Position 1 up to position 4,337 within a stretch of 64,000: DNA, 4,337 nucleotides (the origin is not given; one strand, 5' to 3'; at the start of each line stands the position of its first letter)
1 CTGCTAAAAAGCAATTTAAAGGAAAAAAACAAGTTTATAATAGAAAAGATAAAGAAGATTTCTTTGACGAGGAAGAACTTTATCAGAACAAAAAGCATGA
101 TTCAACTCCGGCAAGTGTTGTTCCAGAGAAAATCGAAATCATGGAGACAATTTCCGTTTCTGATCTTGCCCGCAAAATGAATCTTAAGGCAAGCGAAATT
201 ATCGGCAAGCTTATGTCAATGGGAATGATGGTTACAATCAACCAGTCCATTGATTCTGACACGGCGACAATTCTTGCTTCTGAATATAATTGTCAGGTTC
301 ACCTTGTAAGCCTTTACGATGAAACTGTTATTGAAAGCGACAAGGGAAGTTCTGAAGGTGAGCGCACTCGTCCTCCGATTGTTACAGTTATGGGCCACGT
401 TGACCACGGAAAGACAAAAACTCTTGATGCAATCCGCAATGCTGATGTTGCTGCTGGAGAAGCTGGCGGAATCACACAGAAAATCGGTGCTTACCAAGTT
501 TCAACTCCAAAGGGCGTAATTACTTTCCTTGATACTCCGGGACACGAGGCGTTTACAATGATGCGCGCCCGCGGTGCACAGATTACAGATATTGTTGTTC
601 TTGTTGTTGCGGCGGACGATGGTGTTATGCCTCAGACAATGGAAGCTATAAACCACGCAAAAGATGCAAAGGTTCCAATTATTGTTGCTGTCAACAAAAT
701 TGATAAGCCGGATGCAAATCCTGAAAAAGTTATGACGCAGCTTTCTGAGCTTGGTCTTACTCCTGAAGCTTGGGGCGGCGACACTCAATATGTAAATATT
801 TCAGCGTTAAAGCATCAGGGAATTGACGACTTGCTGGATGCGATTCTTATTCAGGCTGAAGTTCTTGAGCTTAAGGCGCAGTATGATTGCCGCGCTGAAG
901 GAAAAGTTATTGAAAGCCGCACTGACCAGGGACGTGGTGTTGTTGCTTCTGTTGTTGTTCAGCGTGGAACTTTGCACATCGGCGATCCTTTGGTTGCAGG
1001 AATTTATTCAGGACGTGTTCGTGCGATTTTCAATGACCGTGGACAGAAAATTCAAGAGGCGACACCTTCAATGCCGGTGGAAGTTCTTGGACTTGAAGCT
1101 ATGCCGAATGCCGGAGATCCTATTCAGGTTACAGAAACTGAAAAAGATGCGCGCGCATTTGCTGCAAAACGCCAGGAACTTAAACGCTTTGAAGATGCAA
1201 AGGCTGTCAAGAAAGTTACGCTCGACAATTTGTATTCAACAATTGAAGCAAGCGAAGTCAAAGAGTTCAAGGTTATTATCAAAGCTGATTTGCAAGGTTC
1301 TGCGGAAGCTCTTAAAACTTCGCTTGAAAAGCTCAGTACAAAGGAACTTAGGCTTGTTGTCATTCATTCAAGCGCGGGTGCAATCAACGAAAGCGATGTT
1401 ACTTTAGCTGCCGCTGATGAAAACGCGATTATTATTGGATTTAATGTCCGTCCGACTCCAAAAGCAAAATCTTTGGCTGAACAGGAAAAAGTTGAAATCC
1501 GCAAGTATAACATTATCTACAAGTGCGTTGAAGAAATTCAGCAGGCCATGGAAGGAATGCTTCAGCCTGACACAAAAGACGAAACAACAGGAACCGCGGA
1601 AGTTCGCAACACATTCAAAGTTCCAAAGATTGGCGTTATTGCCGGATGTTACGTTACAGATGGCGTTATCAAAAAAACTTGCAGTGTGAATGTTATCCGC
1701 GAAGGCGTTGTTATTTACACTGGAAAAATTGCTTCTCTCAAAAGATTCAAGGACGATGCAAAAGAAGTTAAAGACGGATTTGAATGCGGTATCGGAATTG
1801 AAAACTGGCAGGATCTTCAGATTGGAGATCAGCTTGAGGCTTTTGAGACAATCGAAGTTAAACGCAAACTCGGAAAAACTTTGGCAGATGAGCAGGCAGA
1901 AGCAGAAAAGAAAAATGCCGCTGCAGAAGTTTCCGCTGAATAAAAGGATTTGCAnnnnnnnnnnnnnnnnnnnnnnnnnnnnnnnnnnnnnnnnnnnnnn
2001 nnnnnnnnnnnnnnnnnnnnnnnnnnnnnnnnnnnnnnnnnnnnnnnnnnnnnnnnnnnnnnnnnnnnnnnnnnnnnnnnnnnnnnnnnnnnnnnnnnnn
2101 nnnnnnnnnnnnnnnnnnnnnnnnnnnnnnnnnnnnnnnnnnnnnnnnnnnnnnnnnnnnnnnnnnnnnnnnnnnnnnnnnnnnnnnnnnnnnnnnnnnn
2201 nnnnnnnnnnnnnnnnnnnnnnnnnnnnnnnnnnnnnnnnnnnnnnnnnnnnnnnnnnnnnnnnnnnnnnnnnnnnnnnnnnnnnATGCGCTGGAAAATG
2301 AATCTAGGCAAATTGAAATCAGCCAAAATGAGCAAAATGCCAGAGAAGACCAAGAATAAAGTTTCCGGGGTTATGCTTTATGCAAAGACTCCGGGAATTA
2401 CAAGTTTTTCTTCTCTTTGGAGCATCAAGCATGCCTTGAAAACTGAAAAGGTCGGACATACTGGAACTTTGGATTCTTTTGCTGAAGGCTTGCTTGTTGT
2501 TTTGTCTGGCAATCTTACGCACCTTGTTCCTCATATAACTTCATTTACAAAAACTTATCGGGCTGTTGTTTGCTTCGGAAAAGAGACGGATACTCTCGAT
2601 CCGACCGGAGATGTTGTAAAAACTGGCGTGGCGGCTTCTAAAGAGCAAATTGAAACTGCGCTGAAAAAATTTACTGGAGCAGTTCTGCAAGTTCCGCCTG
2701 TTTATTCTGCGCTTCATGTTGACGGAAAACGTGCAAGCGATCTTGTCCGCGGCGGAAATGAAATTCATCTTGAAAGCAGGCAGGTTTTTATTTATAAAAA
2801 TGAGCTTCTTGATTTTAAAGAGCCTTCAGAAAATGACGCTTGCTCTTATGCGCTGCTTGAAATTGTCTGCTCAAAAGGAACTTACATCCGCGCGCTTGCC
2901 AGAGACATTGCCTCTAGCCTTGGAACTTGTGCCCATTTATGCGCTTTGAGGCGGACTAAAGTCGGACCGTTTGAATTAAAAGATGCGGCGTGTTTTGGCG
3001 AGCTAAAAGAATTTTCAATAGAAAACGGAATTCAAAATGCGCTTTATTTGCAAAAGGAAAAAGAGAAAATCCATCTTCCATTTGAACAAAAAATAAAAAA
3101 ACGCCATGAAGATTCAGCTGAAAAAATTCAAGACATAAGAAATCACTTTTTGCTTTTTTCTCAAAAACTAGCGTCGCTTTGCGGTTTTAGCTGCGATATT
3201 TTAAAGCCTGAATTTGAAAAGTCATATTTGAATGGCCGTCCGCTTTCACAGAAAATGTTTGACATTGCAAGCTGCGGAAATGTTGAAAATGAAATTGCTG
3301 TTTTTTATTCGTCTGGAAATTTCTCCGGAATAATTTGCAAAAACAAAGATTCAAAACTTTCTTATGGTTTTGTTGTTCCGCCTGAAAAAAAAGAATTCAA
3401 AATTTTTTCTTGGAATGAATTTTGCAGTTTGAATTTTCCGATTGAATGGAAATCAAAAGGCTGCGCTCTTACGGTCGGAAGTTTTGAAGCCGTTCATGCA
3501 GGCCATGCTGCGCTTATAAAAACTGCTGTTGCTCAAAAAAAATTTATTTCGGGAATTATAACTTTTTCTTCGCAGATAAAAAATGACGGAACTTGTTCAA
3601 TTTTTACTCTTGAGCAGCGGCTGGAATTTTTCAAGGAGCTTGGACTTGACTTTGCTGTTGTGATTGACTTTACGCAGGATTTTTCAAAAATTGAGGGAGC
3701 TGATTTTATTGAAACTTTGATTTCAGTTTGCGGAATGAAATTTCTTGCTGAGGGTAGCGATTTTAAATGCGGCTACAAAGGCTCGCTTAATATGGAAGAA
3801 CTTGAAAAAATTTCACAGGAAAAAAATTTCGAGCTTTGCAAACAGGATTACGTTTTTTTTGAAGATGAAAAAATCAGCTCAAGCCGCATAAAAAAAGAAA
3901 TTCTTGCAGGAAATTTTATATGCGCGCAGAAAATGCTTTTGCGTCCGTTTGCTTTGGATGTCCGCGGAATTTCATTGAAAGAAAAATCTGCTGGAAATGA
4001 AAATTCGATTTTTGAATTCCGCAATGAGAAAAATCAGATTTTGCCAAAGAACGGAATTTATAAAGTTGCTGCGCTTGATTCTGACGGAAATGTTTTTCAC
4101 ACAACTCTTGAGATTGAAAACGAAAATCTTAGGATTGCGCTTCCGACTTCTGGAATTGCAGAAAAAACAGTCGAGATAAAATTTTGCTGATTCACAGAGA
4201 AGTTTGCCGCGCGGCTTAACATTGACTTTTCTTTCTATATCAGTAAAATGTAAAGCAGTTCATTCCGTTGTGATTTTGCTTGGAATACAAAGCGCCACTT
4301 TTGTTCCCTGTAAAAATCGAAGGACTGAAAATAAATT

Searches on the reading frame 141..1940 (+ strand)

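Call 48: search_protein_families(library=pfam, proteins=[window:141-1940:+], max_evalue=0.0001)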
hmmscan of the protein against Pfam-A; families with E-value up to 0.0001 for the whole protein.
window:141-1940:+ (600 aa): 6 families
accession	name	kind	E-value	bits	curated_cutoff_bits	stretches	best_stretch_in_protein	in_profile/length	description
PF11987.13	IF-2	-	2.3e-41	140.8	27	1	352-467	3-117/117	Translation-initiation factor 2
PF00009.33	GTP_EFTU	-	5.6e-37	127.6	26.5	1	80-236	5-183/188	Elongation factor Tu GTP binding domain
PF22042.2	EF-G_D2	-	3.3e-25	88.4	27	1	252-329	2-82/84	Elongation factor G domain 2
PF04760.21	IF2_N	-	7.6e-18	64.5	25.3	1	1-50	1-51/53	Translation initiation factor IF-2, N-terminal region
PF01926.29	MMR_HSR1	-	1.1e-10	42.1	21.9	1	81-186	2-113/113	50S ribosome-binding GTPase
PF03144.31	GTP_EFTU_D2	-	2.4e-08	34.7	30.3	1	498-564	1-71/73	Elongation factor Tu domain 2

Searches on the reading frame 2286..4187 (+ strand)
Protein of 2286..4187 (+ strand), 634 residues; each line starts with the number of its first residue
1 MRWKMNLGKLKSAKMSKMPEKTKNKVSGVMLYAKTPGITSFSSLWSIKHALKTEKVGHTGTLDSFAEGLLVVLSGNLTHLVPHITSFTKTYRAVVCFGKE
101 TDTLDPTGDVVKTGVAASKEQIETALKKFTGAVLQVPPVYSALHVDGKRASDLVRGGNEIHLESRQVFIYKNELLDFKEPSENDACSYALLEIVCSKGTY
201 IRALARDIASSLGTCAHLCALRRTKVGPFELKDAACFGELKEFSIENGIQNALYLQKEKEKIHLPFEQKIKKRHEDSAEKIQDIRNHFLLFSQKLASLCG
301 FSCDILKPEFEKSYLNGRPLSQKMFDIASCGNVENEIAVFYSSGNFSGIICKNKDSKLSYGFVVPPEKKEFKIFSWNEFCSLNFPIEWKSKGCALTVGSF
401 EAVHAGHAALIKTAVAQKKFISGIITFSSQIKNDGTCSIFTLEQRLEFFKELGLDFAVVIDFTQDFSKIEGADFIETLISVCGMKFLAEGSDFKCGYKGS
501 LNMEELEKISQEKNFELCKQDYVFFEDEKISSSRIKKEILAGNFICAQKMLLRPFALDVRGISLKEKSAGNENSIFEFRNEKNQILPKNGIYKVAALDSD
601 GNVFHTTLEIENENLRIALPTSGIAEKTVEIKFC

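Call 48: search_protein_families(library=pfam, proteins=[window:2286-4187:+], max_evalue=0.0001)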
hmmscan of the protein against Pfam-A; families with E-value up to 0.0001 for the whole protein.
window:2286-4187:+ (634 aa): 4 families
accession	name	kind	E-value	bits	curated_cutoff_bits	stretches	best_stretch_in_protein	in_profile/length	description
PF01509.24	TruB_N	-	1.3e-44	152.6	27.3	1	48-201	1-149/149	TruB family pseudouridylate synthase (N terminal domain)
PF06574.18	FAD_syn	-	5.1e-28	98.3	27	1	389-534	4-158/158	FAD synthetase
PF16198.10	TruB_C_2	-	1.3e-08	35.2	29.3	1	202-242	1-41/66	tRNA pseudouridylate synthase B C-terminal domain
PF01467.32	CTP_transf_like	-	3.8e-05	24.3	21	1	395-537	1-132/133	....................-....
